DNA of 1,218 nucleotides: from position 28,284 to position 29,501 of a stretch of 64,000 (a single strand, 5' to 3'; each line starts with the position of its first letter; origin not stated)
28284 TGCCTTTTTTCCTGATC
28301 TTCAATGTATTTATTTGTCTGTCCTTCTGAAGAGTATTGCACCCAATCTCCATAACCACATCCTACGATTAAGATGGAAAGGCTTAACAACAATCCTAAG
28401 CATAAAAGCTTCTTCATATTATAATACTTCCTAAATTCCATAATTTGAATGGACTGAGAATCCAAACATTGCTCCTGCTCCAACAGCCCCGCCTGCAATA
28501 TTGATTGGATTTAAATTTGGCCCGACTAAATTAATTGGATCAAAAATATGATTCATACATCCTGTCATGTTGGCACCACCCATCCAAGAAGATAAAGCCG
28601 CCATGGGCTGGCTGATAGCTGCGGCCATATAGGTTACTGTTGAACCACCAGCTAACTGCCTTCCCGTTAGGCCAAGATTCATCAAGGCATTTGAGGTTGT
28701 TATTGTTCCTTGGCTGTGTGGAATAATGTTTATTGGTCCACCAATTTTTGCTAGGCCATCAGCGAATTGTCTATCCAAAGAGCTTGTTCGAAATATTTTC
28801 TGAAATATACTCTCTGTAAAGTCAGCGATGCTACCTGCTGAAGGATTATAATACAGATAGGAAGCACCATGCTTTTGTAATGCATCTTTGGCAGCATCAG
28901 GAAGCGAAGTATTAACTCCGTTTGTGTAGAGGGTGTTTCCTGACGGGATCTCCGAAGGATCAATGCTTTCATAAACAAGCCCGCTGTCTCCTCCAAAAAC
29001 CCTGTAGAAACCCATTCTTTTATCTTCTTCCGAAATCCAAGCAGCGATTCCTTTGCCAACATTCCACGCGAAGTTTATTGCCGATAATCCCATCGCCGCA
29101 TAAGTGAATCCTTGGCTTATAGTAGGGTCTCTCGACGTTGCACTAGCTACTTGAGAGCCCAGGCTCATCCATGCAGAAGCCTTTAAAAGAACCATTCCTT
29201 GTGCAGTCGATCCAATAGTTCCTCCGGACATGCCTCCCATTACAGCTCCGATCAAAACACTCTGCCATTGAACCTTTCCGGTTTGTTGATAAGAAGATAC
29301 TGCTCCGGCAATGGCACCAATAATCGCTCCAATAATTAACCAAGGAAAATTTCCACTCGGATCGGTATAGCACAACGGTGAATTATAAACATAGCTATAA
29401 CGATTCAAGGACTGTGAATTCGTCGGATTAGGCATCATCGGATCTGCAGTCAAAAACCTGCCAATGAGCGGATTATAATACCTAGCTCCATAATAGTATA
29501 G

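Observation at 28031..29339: Hypervariable C-terminal toxin domain with hydrolase motifs plus a downstream lipoprotein as a candidate immunity protein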

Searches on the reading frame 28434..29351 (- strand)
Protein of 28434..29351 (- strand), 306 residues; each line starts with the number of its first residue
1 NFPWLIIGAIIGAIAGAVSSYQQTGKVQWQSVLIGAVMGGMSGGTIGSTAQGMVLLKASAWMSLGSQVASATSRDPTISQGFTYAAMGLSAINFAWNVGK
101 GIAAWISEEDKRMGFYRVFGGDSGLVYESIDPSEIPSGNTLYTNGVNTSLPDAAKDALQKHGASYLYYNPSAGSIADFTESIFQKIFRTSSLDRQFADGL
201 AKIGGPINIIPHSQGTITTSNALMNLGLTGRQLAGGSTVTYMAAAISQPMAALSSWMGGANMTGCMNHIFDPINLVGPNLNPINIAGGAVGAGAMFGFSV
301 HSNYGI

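Call 5: search_protein_families(library=pfam, proteins=[window:28434-29351:-], max_evalue=1)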
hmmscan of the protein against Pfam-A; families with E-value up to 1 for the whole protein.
seq(306 aa): 1 family
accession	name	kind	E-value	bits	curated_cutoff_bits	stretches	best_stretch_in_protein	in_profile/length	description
PF13441.11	Gly-zipper_YMGG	-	0.0038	17.3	28.9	1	6-48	8-44/45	YMGG-like Gly-zipper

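Call 6: search_protein_families(library=ncbifam, proteins=[window:28434-29351:-], max_evalue=1)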
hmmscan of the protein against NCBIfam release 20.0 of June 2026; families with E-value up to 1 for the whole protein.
seq(306 aa): 2 families
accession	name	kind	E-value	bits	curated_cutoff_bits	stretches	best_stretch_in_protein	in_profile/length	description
NF053611.1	YiaD_Gzip_OmpA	equivalog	0.0014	18.4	175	1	7-49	31-70/206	YiaD family glycine zipper/OmpA-like lipoprotein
NF041250.1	VI_TagQ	equivalog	0.13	11.6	300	1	6-47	66-104/301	type VI secretion system-associated lipoprotein TagQ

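Call 8: search_solved_structures(query=window:28434-29351:-, max_evalue=10)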
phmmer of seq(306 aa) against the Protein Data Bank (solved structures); distinct sequences matched with E-value up to 10: 0.

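Call 9: find_homologous_proteins(query=window:28434-29288:-, max_evalue=0.001)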
Query seq(285 aa): 1759 candidates shared short words with the query, none scored E <= 0.001.

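Call 21: predict_structure(protein=window:28434-29339:-)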
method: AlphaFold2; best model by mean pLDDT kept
length: 302 residues; sequences in the alignment: 1
mean_pLDDT: 34.6   pTM: 0.23
mean pLDDT of the five models: 34.6, 33.6, 31.7, 31.5, 30.1
residues with pLDDT >= 90: 0; 70-90: 0; 50-70: 16; < 50: 286
segments of 3 or more residues with pLDDT < 50: 26-34, 36-302
pLDDT, mean of each block of 10 residues (from residue 1): 53 51 46 44 36 35 41 42 38 31 30 32 36 32 34 35 33 34 31 32 29 26 28 26 29 30 31 31 35 29 25
secondary structure, 60 per line:
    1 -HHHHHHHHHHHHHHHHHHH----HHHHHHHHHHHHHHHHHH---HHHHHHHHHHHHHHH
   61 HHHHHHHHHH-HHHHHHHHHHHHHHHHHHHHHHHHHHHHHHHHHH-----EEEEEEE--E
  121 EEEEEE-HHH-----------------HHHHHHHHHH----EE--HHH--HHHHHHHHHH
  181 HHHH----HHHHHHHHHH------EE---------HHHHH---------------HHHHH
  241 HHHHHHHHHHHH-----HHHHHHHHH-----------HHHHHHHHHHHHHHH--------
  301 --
elements in order: H2-20 H25-42 H46-70 H72-105 E111-117 E120-126 H148-157 H171-184 H189-198 H216-220 H236-252 H258-266 H278-292

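Call 26: search_protein_representatives(protein=window:28434-29339:-)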
Query: 302 residues. Proteins with E-value up to 0.001 (for the whole library): 129; up to 1e-10: 52; up to 1e-30: 9. The best 129 are listed.
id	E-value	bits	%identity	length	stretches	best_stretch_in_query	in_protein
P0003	4.9e-55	203.4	46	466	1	1-298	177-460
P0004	5.3e-46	173.7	45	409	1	2-300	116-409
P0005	2.1e-44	168.5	47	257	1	54-298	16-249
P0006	8.2e-40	153.4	43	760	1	1-291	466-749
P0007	7.9e-38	146.9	41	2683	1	41-294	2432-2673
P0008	8.7e-37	143.5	37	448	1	3-297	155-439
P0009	2.3e-36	142.1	37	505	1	2-301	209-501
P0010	7.8e-32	127.2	42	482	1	71-297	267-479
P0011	5.0e-31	124.6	38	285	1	27-298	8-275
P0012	1.1e-30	123.4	54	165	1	162-293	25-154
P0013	5.9e-30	121.1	48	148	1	157-298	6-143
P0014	2.1e-28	116.0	35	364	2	39-297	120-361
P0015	1.1e-27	113.6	40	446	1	5-284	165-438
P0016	1.1e-26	110.4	38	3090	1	2-291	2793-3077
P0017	5.4e-26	108.0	38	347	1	2-300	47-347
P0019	8.5e-26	107.4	38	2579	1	71-300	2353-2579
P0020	2.0e-25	106.2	35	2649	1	1-293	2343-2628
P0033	1.1e-19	87.3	39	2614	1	2-291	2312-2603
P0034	2.0e-19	86.5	38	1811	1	81-297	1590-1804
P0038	1.4e-17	80.5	36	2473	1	92-297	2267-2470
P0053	1.1e-11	61.1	32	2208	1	57-301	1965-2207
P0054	1.9e-11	60.3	33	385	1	29-293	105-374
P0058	3.3e-10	56.3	32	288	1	125-293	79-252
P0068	4.5e-09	52.5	31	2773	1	29-285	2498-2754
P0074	2.4e-08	50.1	30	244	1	125-293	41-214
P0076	4.9e-08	49.1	35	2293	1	135-292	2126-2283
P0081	8.9e-07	45.0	35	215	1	136-300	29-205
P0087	1.7e-06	44.1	35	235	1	137-300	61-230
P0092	3.2e-06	43.2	32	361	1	135-292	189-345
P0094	5.7e-06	42.3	28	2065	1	27-295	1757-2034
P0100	1.5e-05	40.9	34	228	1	137-292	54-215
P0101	3.0e-05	40.0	33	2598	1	93-288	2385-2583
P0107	8.8e-05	38.4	40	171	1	2-68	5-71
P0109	1.0e-04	38.2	34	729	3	76-139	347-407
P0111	1.2e-04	38.0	31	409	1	129-292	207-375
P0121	3.3e-04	36.6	23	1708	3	216-286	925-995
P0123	3.6e-04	36.4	32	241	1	135-297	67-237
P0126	7.1e-04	35.5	29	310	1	6-288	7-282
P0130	9.4e-04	35.1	31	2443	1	102-257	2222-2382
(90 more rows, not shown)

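Call 34: search_protein_families(library=pfam, alignment_id=A1, max_evalue=0.01)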
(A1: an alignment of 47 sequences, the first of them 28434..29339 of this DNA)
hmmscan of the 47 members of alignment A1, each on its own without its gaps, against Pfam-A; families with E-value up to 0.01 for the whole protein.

A. member 1, window:28434-29339:- (302 aa): 1 family
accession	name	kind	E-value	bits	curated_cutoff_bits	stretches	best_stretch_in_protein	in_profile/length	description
PF13441.11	Gly-zipper_YMGG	-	0.0037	17.4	28.9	1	2-44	8-44/45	YMGG-like Gly-zipper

B. families by the number of members that match (of 47 scanned): 11 families
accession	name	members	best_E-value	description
PF24322.2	Tle3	4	0.00052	T6SS Tle3 phospholipase effector domain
PF05990.18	DUF900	2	0.00023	Alpha/beta hydrolase of unknown function (DUF900)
PF00155.27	Aminotran_1_2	1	0.0034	Aminotransferase class I and II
PF06821.19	Ser_hydrolase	1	0.0035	Serine hydrolase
PF13441.11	Gly-zipper_YMGG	1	0.0037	YMGG-like Gly-zipper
PF05593.20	RHS_repeat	1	0.0037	RHS Repeat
PF03527.20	RHS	1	0.004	RHS protein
PF12697.13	Abhydrolase_6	1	0.0041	Alpha/beta hydrolase family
PF05277.18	DUF726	1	0.0046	Protein of unknown function (DUF726)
PF05057.20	DUF676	1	0.0047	Putative serine esterase (DUF676)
PF00561.26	Abhydrolase_1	1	0.0078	alpha/beta hydrolase fold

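Call 37: search_solved_structures(query=A2, max_evalue=10, show_alignments=3)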
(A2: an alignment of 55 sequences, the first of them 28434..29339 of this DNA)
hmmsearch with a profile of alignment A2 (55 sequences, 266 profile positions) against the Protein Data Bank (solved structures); distinct sequences matched with E-value up to 10: 62 (the best 60 are shown).
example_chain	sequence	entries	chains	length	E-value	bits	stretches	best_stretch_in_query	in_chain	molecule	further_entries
4psc_A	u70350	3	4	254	0.0029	20.5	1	145-199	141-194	Carbohydrate esterase family 5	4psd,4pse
1bs9_A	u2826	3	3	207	0.01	18.7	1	143-208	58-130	ACETYL XYLAN ESTERASE | ACETYL XYLAN ESTERASE II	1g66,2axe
1qoz_A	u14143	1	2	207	0.035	17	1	160-208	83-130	ACETYL XYLAN ESTERASE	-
7cc4_A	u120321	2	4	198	0.042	16.7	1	145-265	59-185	Cutinase-like enzyme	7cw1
1qge_D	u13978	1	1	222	0.09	15.6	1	155-174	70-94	PROTEIN (TRIACYLGLYCEROL HYDROLASE)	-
1tia_A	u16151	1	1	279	0.12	15.2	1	144-228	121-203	LIPASE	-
5ch8_A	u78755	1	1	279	0.12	15.2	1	144-228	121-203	Mono- and diacylglycerol lipase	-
1hqd_A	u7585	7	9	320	0.18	14.6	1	154-174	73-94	LIPASE | TRIACYL-GLYCEROL-HYDROLASE | TRIACYL-GLYCEROL HYDROLASE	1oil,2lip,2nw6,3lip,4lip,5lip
7a8w_AAA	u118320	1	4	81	0.19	14.6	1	186-242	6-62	NBS-LRR class disease resistance protein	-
1ys1_X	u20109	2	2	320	0.19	14.6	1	154-174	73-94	Lipase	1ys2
2czq_A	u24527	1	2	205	0.2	14.5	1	146-215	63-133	cutinase-like protein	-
7cof_A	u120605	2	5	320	0.21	14.4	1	154-174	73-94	Alpha/beta hydrolase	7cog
5a6p_A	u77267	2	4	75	0.25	14.2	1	190-242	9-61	RESISTANCE PROTEIN PIKP-1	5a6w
8xy5_A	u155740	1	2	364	0.25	14.1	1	152-174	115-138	Alpha/beta hydrolase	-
6q76_A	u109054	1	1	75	0.26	14.1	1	190-242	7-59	Resistance protein Pikp-1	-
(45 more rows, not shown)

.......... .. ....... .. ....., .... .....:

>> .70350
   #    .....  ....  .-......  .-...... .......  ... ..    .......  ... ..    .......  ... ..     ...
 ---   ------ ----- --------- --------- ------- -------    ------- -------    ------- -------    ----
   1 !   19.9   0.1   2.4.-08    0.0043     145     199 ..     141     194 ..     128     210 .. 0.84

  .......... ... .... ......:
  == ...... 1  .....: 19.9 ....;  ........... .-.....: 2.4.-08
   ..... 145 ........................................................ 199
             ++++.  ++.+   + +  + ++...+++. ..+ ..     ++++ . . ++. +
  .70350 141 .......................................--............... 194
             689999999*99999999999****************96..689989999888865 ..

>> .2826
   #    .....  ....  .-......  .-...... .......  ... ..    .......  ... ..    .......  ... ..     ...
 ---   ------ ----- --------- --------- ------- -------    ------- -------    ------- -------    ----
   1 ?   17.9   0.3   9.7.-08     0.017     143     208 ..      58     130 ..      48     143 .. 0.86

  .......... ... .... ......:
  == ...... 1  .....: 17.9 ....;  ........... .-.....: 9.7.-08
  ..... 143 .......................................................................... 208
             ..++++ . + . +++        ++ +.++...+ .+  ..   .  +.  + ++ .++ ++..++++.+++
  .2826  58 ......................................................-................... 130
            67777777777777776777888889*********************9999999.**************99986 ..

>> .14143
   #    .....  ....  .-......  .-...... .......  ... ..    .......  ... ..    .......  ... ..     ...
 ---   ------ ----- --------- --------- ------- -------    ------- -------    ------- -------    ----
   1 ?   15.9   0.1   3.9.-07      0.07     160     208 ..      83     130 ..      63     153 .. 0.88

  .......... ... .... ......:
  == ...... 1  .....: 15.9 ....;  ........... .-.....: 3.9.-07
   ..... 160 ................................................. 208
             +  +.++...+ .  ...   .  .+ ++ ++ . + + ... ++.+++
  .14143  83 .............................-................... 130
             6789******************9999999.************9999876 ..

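Call 38: find_encoding_contigs(protein=P0007, flank=4000, max_places=3)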
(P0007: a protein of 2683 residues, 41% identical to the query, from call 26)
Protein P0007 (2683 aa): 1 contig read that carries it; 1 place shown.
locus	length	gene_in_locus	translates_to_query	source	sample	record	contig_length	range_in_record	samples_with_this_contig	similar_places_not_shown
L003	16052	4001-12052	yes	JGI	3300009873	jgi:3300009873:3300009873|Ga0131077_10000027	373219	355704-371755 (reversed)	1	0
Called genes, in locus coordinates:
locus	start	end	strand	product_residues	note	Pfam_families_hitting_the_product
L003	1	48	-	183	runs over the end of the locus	PF01381:HTH_3, PF07883:Cupin_2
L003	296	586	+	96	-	-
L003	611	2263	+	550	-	-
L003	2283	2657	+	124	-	PF05635:23S_rRNA_IVP, PF22296:bAvd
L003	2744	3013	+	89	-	PF04026:SpoVG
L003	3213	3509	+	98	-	PF22600:MTPAP-like_central (faint), PF01909:NTP_transf_2, PF18765:Polbeta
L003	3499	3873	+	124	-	PF08780:NTase_sub_bind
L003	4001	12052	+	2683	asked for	PF03534:SpvB, PF13517:FG-GAP_3, PF12256:TcdB_toxin_midN, PF05593:RHS_repeat (faint), PF20041:DUF6443 (weak), PF25023:TEN_YD-shell, PF00041:fn3 (weak), PF25023:TEN_YD-shell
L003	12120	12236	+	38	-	-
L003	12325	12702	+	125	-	-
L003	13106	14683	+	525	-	PF13231:PMT_2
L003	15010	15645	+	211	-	PF00932:LTD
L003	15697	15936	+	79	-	PF02604:PhdYeFM_antitox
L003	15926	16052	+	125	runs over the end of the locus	PF01850:PIN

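Call 39: find_encoding_contigs(protein=P0016, flank=4000, max_places=3)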
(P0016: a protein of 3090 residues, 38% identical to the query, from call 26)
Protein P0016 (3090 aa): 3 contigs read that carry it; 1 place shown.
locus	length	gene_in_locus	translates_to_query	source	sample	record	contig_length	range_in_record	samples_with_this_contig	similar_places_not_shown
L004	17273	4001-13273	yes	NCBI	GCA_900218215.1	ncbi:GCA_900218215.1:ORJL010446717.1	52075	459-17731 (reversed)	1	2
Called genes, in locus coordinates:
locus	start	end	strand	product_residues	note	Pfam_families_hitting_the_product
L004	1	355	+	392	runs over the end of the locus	PF13185:GAF_2 (weak), PF13487:HD_5, PF01966:HD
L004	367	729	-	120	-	PF00072:Response_reg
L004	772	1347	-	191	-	PF13443:HTH_26 (weak), PF01381:HTH_3 (weak), PF11699:CENP-C_C, PF07883:Cupin_2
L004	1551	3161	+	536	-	-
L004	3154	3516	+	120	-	-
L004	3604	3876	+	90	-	PF04026:SpoVG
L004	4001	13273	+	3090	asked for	PF03534:SpvB, PF13517:FG-GAP_3, PF12256:TcdB_toxin_midN, PF13517:FG-GAP_3 (weak), PF20041:DUF6443, PF13385:Laminin_G_3, PF00041:fn3, PF25023:TEN_YD-shell, +5 more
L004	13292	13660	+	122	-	-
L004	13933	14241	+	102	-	-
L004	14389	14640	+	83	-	-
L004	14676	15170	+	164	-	-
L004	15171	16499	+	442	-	PF00089:Trypsin, PF13365:Trypsin_2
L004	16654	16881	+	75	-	-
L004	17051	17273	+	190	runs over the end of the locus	PF01797:Y1_Tnp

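Call 43: find_encoding_contigs(protein=P0020, flank=3000, max_places=2)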
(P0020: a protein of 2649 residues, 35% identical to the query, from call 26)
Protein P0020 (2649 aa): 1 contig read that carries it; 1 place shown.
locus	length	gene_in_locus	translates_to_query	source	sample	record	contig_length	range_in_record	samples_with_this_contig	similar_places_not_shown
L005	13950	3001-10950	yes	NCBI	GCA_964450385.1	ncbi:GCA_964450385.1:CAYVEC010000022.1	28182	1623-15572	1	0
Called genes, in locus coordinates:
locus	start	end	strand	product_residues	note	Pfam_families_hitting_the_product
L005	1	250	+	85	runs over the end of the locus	-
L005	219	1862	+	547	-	-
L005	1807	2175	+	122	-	-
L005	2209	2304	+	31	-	-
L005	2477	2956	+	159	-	-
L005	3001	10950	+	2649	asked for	PF03534:SpvB, PF01839:FG-GAP (faint), PF13517:FG-GAP_3 (weak), PF12256:TcdB_toxin_midN, PF05593:RHS_repeat (faint), PF25023:TEN_YD-shell (weak)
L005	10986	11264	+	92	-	-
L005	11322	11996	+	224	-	PF00932:LTD, PF07589:PEP_exosort_dom (weak)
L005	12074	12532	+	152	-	PF00072:Response_reg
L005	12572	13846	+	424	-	PF02403:Seryl_tRNA_N, PF00587:tRNA-synt_2b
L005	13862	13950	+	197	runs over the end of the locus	-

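Call 44: find_encoding_contigs(protein=P0068, flank=3000, max_places=2)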
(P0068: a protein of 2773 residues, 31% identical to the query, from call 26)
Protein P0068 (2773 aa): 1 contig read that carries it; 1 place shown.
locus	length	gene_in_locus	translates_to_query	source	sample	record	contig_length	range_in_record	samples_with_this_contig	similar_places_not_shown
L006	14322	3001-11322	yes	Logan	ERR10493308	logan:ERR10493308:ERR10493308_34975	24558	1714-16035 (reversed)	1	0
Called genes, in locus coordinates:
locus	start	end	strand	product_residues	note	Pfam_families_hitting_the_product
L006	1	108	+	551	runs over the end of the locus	PF00795:CN_hydrolase, PF02540:NAD_synthase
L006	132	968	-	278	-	PF13512:TPR_18, PF13428:TPR_14 (faint), PF13525:YfiO, PF14559:TPR_19 (faint), PF13174:TPR_6 (faint), PF13432:TPR_16 (weak)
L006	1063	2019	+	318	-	PF00849:PseudoU_synth_2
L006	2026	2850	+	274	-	PF02578:Cu-oxidase_4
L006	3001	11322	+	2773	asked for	PF03534:SpvB, PF01839:FG-GAP (faint), PF13517:FG-GAP_3 (weak), PF05593:RHS_repeat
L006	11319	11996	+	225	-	-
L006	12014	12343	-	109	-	PF05534:HicB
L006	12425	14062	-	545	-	PF02720:DUF222, PF01844:HNH (weak)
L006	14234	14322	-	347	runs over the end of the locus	PF01212:Beta_elim_lyase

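Call 45: find_encoding_contigs(protein=P0053, flank=3000, max_places=2)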
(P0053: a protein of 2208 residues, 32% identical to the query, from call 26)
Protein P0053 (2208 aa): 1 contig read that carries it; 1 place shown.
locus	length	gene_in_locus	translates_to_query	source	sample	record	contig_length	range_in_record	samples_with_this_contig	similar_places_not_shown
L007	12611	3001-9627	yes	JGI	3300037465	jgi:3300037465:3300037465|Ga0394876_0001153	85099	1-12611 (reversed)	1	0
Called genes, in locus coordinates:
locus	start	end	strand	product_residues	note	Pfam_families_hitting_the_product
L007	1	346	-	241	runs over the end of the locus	PF07722:Peptidase_C26, PF00117:GATase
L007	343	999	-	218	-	-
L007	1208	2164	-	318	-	PF04389:Peptidase_M28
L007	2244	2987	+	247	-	PF02412:TSP_3 (faint)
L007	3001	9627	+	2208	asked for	PF03534:SpvB, PF01839:FG-GAP (faint), PF13517:FG-GAP_3 (faint), PF12256:TcdB_toxin_midN (weak), PF05593:RHS_repeat (faint), PF25023:TEN_YD-shell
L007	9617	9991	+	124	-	-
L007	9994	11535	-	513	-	PF02881:SRP54_N, PF13191:AAA_16 (weak), PF00448:SRP54, PF13401:AAA_22 (weak), PF13671:AAA_33 (weak), PF02978:SRP_SPB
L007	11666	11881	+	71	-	PF00364:Biotin_lipoyl, PF25917:BSH_RND, PF25919:BSH_CusB (faint), PF25973:BSH_CzcB (faint), PF25984:BSH_YknX (faint)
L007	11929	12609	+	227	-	?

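Call 47: predict_structure(alignment_id=A2)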
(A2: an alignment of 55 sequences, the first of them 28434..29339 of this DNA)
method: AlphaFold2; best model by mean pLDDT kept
length: 302 residues; sequences in the alignment: 55
mean_pLDDT: 83.8   pTM: 0.75
mean pLDDT of the five models: 83.8, 83.3, 82.5, 80.5, 80.0
residues with pLDDT >= 90: 163; 70-90: 70; 50-70: 55; < 50: 14
segments of 3 or more residues with pLDDT < 50: 39-48
pLDDT, mean of each block of 10 residues (from residue 1): 60 78 80 58 46 53 53 71 67 76 83 92 98 98 95 96 94 85 90 98 98 98 98 98 95 98 95 85 92 91 66
secondary structure, 60 per line:
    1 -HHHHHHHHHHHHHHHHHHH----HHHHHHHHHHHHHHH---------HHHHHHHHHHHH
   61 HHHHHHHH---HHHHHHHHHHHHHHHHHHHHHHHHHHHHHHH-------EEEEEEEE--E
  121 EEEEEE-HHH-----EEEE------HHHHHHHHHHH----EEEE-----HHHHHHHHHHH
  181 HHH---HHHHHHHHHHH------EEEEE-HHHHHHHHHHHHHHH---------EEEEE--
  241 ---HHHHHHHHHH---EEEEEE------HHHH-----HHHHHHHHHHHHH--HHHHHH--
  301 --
elements in order: H2-20 H25-39 H49-68 H72-102 E110-117 E120-126 E136-139 H146-156 E161-164 H170-183 H187-197 E204-208 H210-224 E234-238 H244-253 E257-262 H269-272 H278-290 H293-298

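Call 50: fold_search(model_id=the predicted structure, library=pdb)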
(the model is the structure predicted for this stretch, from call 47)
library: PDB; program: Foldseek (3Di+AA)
matches with E <= 10: 574; with E <= 0.001: 0
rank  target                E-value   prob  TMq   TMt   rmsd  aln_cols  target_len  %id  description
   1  9lf7_B                4.6e-03  0.60  0.22  0.21  15.6       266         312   14  A PAE-hydrolyse Poc14 (released 2025-02-19)
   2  7yme_B                7.3e-03  0.60  0.18  0.20  15.2       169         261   12  Crystal structure of a PET hydrolase M9 variant from Cryptosporangium aurantiacum (released 2023-07-12)
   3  4pse_B                7.7e-03  0.85  0.28  0.37  13.8       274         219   14  Trichoderma reesei cutinase in complex with a C11Y4 phosphonate inhibitor (released 2014-09-17)
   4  4zv9_A                1.0e-02  0.66  0.26  0.31  12.9       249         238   10  2.00 Angstrom resolution crystal structure of an uncharacterized protein from Escherichia coli O157:H7 str. Sakai (released 2015-06-17)
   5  4oyl_A                1.2e-02  0.85  0.27  0.38   9.8       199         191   14  Humicola insolens cutinase in complex with mono-ethylphosphate (released 2014-06-25)
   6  1jji_A                1.2e-02  0.47  0.23  0.22  16.6       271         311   11  The Crystal Structure of a Hyper-thermophilic Carboxylesterase from the Archaeon Archaeoglobus fulgidus (released 2001-12-05)
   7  7vo4_A                1.2e-02  0.89  0.32  0.38  11.2       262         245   11  Pimaricin type I PKS thioesterase domain (apo Pim TE) (released 2022-01-19)
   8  7b1x_A                1.4e-02  0.63  0.21  0.21  13.6       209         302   10  Crystal structure of cold-active esterase PMGL3 from permafrost metagenomic library (released 2021-11-03)
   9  4oyy_C                1.5e-02  0.91  0.29  0.41   9.4       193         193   15  Humicola insolens cutinase (released 2014-07-30)
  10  7ym9_A                1.5e-02  0.51  0.18  0.21  15.5       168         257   11  Crystal structure of a PET hydrolase from Cryptosporangium aurantiacum (released 2023-07-12)
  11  4oyy_A                1.7e-02  0.89  0.29  0.41   9.5       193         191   15  Humicola insolens cutinase (released 2014-07-30)
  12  8ytu_A                1.8e-02  0.28  0.18  0.21  14.0       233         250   11  Mipa-PETase from Micromonospora pattaloongensis (released 2025-01-15)
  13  7zjo_D                1.9e-02  0.54  0.25  0.24  13.4       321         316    9  Phosphorylated Thalassospira sp. esterase (released 2025-10-29)
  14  4oyy_L                2.4e-02  0.85  0.29  0.41   9.4       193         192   15  Humicola insolens cutinase (released 2014-07-30)
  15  8ytv_A                2.4e-02  0.20  0.17  0.19  14.1       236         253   10  The M19 variant of Mipa-Petase from Micromonospora pattaloongensis (released 2025-01-15)
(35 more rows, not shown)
